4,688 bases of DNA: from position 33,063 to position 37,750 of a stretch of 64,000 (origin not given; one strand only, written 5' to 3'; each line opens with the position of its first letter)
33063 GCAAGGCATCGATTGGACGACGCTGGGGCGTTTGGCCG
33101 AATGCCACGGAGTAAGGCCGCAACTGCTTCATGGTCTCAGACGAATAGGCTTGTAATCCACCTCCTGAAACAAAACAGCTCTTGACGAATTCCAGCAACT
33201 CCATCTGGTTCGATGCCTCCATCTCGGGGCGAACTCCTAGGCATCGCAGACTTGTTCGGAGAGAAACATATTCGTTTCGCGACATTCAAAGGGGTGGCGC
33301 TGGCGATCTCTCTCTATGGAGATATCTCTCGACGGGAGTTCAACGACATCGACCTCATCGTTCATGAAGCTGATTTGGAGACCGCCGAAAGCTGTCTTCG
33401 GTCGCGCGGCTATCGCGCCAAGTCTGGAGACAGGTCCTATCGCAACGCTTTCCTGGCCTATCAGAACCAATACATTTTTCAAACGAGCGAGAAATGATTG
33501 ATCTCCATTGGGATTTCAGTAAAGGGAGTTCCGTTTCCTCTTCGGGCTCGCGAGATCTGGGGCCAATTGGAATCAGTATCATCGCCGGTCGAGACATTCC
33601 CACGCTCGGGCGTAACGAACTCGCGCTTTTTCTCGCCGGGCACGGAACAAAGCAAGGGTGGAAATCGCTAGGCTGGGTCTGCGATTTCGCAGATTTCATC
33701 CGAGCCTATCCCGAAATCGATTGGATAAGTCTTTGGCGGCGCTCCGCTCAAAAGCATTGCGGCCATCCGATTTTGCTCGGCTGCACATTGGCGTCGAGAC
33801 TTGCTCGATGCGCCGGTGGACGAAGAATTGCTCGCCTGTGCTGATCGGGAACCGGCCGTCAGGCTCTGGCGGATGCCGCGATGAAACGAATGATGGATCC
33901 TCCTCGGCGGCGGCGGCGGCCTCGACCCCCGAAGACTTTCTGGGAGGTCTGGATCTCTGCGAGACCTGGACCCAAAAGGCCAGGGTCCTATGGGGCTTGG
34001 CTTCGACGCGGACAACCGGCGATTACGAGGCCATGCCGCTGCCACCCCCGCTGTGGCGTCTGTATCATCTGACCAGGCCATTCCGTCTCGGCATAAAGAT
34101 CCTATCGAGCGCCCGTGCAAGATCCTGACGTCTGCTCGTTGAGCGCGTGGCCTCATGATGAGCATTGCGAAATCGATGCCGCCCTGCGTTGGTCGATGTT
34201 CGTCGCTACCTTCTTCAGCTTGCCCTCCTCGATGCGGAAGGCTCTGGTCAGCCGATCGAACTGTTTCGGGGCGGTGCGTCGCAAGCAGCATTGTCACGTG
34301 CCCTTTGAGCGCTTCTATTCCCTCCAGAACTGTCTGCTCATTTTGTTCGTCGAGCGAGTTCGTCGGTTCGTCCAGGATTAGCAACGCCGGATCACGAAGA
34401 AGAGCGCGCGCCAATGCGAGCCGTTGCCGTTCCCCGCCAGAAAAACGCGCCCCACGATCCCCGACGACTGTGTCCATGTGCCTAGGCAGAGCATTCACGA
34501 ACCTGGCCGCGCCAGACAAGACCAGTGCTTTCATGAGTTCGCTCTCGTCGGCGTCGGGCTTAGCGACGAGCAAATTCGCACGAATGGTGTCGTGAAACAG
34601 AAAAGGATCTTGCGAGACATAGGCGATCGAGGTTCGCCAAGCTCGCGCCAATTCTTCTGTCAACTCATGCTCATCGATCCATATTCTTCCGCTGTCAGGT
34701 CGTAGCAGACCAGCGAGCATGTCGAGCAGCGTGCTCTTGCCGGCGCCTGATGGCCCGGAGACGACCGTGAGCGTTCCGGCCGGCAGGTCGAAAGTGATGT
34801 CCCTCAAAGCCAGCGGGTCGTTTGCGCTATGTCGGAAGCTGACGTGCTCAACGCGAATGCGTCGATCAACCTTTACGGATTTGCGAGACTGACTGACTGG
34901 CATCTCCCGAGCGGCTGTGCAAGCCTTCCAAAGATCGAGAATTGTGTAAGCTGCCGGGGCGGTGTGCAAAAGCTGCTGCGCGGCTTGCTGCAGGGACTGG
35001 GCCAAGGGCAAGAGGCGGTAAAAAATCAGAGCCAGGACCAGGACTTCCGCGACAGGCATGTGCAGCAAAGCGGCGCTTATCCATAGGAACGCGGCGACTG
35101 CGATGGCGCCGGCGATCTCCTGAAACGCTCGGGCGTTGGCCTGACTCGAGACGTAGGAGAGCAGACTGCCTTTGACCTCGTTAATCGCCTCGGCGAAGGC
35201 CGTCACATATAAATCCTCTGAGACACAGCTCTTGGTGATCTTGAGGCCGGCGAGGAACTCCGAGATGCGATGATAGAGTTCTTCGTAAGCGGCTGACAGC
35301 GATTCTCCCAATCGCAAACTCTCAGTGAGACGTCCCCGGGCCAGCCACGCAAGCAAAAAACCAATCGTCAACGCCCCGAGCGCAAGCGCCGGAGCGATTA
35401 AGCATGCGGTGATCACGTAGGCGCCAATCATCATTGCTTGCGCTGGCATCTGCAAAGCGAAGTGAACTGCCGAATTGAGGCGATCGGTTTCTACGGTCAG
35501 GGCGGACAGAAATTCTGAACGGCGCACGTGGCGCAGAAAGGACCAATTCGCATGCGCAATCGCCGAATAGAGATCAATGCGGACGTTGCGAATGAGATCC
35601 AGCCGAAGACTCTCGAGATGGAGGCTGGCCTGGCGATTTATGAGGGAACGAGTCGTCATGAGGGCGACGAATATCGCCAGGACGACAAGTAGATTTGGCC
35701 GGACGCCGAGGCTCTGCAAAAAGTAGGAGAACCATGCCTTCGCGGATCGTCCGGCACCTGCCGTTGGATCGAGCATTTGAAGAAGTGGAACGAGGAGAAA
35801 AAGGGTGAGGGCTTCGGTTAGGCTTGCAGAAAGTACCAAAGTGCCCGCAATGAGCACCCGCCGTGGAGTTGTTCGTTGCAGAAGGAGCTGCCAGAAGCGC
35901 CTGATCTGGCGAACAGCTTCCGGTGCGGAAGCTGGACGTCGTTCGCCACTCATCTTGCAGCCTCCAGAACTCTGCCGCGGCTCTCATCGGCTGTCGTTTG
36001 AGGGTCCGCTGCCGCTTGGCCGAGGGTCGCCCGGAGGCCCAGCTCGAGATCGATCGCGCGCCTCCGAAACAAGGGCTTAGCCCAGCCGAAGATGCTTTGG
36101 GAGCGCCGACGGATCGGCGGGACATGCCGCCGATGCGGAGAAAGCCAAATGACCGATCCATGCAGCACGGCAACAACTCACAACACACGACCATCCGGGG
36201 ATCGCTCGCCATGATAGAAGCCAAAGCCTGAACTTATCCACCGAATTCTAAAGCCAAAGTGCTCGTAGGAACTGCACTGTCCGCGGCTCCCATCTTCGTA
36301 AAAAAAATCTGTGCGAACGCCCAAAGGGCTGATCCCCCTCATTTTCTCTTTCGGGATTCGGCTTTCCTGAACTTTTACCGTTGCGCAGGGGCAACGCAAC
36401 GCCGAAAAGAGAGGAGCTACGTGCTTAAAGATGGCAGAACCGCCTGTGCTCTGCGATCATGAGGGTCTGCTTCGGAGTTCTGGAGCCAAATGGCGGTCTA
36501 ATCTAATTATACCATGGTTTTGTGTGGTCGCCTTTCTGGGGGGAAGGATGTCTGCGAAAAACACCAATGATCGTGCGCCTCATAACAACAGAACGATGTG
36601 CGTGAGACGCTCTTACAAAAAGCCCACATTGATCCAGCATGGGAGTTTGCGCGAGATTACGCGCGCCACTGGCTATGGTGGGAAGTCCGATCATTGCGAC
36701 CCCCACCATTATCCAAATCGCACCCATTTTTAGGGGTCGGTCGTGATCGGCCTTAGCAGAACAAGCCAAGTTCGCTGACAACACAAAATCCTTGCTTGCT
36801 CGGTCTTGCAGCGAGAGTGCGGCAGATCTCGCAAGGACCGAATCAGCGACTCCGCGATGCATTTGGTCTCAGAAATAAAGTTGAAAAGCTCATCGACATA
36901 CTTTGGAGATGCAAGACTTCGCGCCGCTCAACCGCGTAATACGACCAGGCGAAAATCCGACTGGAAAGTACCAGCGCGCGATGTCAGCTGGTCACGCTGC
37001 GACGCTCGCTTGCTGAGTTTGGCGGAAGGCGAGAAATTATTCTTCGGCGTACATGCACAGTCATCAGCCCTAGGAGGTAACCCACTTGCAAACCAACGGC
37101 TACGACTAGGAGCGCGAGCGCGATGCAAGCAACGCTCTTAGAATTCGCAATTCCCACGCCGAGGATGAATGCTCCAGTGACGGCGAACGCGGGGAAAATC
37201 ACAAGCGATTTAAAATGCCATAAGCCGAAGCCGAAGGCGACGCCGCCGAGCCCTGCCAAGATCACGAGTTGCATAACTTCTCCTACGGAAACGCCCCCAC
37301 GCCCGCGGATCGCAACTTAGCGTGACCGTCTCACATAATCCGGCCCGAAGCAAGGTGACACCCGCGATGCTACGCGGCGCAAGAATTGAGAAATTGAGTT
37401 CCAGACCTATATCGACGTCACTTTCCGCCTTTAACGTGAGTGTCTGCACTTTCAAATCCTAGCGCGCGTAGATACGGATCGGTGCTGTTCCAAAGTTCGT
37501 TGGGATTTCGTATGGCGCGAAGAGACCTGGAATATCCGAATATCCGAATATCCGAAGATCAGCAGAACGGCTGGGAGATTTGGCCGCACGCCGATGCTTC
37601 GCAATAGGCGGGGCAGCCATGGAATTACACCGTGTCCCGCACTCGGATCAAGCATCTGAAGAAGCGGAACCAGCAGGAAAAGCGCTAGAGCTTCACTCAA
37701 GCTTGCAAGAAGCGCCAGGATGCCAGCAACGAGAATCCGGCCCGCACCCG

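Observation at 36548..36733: Second precursor (A2) with a His/Cys-rich tail hidden inside a longer track ORF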

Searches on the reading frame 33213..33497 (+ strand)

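Call 4: search_protein_families(library=pfam, proteins=[window:33213-33497:+], max_evalue=0.01)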
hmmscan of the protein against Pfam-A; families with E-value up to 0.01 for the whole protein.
window:33213-33497:+ (94 aa): 1 family
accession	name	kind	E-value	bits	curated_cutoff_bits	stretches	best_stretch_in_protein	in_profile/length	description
PF14907.12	NTP_transf_5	-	2e-19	70.6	31.2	1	6-73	58-124/249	Uncharacterised nucleotidyltransferase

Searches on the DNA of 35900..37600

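Call 50: search_rna_families(source=window, start=35900, end=37600, threshold=evalue, max_evalue=1)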
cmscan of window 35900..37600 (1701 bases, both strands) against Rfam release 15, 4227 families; matches with E-value up to 1: 0.
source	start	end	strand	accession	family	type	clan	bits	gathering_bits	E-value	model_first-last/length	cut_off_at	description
